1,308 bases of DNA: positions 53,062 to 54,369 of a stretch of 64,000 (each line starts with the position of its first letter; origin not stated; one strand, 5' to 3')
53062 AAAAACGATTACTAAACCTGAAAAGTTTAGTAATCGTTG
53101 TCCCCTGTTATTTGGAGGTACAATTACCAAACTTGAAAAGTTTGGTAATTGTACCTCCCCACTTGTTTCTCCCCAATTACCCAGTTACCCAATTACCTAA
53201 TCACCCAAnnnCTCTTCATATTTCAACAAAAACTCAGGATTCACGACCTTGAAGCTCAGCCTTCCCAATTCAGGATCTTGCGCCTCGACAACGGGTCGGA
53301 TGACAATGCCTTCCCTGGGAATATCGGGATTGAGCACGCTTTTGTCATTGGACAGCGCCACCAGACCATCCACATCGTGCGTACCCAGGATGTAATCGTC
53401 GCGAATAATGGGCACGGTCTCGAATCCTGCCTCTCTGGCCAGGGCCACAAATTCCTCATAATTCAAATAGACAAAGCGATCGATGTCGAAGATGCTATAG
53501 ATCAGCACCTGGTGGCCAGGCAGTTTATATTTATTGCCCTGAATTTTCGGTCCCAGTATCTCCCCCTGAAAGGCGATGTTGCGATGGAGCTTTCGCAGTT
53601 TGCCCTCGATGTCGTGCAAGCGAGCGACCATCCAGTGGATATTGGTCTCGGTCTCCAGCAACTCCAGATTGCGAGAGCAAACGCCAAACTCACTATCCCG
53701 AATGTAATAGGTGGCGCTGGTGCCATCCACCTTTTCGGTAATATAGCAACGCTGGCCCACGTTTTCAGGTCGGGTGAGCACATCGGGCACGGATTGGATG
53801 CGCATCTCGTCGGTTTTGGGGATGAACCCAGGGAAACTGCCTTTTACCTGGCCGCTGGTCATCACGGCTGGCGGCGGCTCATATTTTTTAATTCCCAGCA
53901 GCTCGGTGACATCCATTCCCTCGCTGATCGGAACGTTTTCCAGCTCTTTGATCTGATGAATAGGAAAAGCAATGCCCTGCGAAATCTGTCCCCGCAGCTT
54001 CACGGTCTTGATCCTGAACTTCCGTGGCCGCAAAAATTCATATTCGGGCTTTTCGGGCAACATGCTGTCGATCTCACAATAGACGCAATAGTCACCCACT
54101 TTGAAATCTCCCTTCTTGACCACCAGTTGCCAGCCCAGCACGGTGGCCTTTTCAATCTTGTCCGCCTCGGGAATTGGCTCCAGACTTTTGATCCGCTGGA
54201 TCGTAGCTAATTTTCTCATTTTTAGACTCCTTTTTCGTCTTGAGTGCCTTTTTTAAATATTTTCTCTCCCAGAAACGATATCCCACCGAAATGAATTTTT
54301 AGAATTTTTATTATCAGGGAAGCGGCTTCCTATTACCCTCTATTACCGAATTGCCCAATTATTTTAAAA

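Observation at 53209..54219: Rnl5-family RNA ligase (KxDG at about K163) embedded in a redox-defence context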

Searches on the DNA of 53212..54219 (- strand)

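Call 61: search_rna_families(sources=[L029, L025, L086, L085, L035], threshold=gathering)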
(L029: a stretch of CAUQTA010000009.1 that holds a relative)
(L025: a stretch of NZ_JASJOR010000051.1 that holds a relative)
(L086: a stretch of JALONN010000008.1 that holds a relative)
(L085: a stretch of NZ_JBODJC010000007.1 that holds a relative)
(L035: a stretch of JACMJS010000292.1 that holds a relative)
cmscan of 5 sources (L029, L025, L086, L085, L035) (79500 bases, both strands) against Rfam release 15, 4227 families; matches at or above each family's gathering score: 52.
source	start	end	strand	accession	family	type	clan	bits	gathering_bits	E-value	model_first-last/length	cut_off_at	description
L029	5808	5879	+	RF00005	tRNA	Gene; tRNA;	CL00001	75.2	29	1.5e-14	1-71/71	no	tRNA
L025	6204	6278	+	RF00005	tRNA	Gene; tRNA;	CL00001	71.1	29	1.9e-13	1-71/71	no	tRNA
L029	5352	5426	+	RF00005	tRNA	Gene; tRNA;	CL00001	70.9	29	2.2e-13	1-71/71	no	tRNA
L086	2104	2175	+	RF00005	tRNA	Gene; tRNA;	CL00001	70.2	29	3.5e-13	1-71/71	no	tRNA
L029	9467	9539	+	RF00005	tRNA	Gene; tRNA;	CL00001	70.1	29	3.6e-13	1-71/71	no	tRNA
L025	4293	4365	+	RF00005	tRNA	Gene; tRNA;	CL00001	70.1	29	3.6e-13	1-71/71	no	tRNA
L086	2719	2793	+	RF00005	tRNA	Gene; tRNA;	CL00001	70.1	29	3.7e-13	1-71/71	no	tRNA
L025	9482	9554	+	RF00005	tRNA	Gene; tRNA;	CL00001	68.9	29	8e-13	1-71/71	no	tRNA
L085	6661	6732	+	RF00005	tRNA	Gene; tRNA;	CL00001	67.4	29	2e-12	1-71/71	no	tRNA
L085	6400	6471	+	RF00005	tRNA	Gene; tRNA;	CL00001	67.2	29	2.3e-12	1-71/71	no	tRNA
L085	5530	5602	+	RF00005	tRNA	Gene; tRNA;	CL00001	65.3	29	7.4e-12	1-71/71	no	tRNA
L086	2638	2711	+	RF00005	tRNA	Gene; tRNA;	CL00001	64.5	29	1.3e-11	1-71/71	no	tRNA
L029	4869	4941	+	RF00005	tRNA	Gene; tRNA;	CL00001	63.5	29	2.4e-11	1-71/71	no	tRNA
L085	6153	6225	+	RF00005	tRNA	Gene; tRNA;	CL00001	62.9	29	3.5e-11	1-71/71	no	tRNA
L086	2813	2886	+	RF00005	tRNA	Gene; tRNA;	CL00001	62.2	29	5.3e-11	1-71/71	no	tRNA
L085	7237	7308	+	RF00005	tRNA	Gene; tRNA;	CL00001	61.7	29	7.4e-11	1-71/71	no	tRNA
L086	3332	3404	+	RF00005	tRNA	Gene; tRNA;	CL00001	61.5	29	8.6e-11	1-71/71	no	tRNA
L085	6314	6386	+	RF00005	tRNA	Gene; tRNA;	CL00001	60.9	29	1.3e-10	1-71/71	no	tRNA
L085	6236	6307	+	RF00005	tRNA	Gene; tRNA;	CL00001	60.6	29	1.5e-10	1-71/71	no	tRNA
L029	3680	3752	+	RF00005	tRNA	Gene; tRNA;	CL00001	60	29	2.1e-10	1-71/71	no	tRNA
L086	2221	2293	+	RF00005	tRNA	Gene; tRNA;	CL00001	59.1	29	3.9e-10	1-71/71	no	tRNA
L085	5657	5728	+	RF00005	tRNA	Gene; tRNA;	CL00001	59.1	29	4e-10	1-71/71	no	tRNA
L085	6478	6551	+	RF00005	tRNA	Gene; tRNA;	CL00001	58.5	29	5.7e-10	1-71/71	no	tRNA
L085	5736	5806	+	RF00005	tRNA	Gene; tRNA;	CL00001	57.1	29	1.4e-09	1-71/71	no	tRNA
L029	5153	5240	+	RF00005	tRNA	Gene; tRNA;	CL00001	56.4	29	2.1e-09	1-71/71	no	tRNA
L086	1901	1973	+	RF00005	tRNA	Gene; tRNA;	CL00001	55.4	29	4.2e-09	1-71/71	no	tRNA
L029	3369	3440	+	RF00005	tRNA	Gene; tRNA;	CL00001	54.6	29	6.6e-09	1-71/71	no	tRNA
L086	3111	3181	+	RF00005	tRNA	Gene; tRNA;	CL00001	54.5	29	7.3e-09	1-71/71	no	tRNA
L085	7320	7390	+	RF00005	tRNA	Gene; tRNA;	CL00001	52.4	29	2.7e-08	1-71/71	no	tRNA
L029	6069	6140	+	RF00005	tRNA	Gene; tRNA;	CL00001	52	29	3.5e-08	1-71/71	no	tRNA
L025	9568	9639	+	RF00005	tRNA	Gene; tRNA;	CL00001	51.3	29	5.5e-08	1-71/71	no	tRNA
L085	6073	6145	+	RF00005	tRNA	Gene; tRNA;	CL00001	51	29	6.5e-08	1-71/71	no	tRNA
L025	5372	5443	+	RF00005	tRNA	Gene; tRNA;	CL00001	50.3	29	1e-07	1-71/71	no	tRNA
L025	6107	6194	+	RF00005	tRNA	Gene; tRNA;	CL00001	49.8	29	1.4e-07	1-71/71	no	tRNA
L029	5981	6063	+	RF00005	tRNA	Gene; tRNA;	CL00001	49.4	29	1.8e-07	1-71/71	no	tRNA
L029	4617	4689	+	RF00005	tRNA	Gene; tRNA;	CL00001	49.3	29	2e-07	1-71/71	no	tRNA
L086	2435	2522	+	RF00005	tRNA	Gene; tRNA;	CL00001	48.8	29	2.6e-07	1-71/71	no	tRNA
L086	2533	2616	+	RF00005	tRNA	Gene; tRNA;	CL00001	46.1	29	1.4e-06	1-71/71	no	tRNA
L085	5818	5889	+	RF00005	tRNA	Gene; tRNA;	CL00001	45.6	29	2e-06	1-71/71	no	tRNA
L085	6991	7075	+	RF00005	tRNA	Gene; tRNA;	CL00001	45.6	29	2e-06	1-71/71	no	tRNA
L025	6294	6377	+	RF00005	tRNA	Gene; tRNA;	CL00001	43.3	29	8.8e-06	1-71/71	no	tRNA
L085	7081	7154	+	RF00005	tRNA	Gene; tRNA;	CL00001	43.2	29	9.5e-06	1-71/71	no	tRNA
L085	6788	6872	+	RF00005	tRNA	Gene; tRNA;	CL00001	43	29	1.1e-05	1-71/71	no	tRNA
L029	17764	17835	+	RF00005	tRNA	Gene; tRNA;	CL00001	42.6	29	1.4e-05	1-71/71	no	tRNA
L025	9313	9394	+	RF00005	tRNA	Gene; tRNA;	CL00001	42.2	29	1.7e-05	1-71/71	no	tRNA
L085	5901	5971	+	RF00005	tRNA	Gene; tRNA;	CL00001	38.4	29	0.0002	1-71/71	no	tRNA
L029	9343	9406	+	RF00005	tRNA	Gene; tRNA;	CL00001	35.1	29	0.0015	5-66/71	no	tRNA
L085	14844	14972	+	RF00005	tRNA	Gene; tRNA;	CL00001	34.4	29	0.0025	1-71/71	no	tRNA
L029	5583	5666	+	RF00005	tRNA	Gene; tRNA;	CL00001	33.6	29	0.0041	1-71/71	no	tRNA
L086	2297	2366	+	RF00005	tRNA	Gene; tRNA;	CL00001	33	29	0.0061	1-71/71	no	tRNA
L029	3535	3602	+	RF00005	tRNA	Gene; tRNA;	CL00001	31.8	29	0.012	1-71/71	no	tRNA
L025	9666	9732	+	RF00005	tRNA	Gene; tRNA;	CL00001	30.8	29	0.024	1-71/71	no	tRNA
